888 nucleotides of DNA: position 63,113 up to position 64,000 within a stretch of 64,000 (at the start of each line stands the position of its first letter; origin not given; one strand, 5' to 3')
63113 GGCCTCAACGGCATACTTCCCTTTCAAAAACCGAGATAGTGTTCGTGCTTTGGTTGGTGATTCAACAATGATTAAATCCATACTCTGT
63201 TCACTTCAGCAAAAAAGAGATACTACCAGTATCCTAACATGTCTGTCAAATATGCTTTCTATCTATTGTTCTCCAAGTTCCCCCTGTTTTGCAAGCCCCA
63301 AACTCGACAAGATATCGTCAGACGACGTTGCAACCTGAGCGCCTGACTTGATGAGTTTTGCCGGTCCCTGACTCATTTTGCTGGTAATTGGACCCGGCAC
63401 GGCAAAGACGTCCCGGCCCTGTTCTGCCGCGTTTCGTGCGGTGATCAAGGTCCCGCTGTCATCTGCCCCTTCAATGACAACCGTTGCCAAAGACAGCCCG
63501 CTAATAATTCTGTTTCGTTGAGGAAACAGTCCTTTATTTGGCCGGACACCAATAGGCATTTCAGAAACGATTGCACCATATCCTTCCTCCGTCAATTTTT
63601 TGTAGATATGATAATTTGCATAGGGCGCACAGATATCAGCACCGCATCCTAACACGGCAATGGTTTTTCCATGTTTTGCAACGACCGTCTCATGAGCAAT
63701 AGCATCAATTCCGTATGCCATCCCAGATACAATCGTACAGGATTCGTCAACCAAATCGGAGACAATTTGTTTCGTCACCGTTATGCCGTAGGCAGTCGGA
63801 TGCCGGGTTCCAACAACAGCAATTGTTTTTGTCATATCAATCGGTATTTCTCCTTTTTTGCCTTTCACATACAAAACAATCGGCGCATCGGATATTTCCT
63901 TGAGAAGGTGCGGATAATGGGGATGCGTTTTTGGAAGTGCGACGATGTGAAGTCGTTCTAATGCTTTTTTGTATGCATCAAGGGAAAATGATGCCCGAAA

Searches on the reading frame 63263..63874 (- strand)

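Call 14: search_protein_families(library=pfam, proteins=[window:63263-63874:-], max_evalue=0.00001)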
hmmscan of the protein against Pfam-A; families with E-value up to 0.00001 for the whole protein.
window:63263-63874:- (203 aa): 1 family
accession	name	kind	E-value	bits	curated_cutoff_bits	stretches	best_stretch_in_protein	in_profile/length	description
PF02481.21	DNA_processg_A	-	1.6e-63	214.1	29.6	1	7-183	34-211/212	DNA recombination-mediator protein A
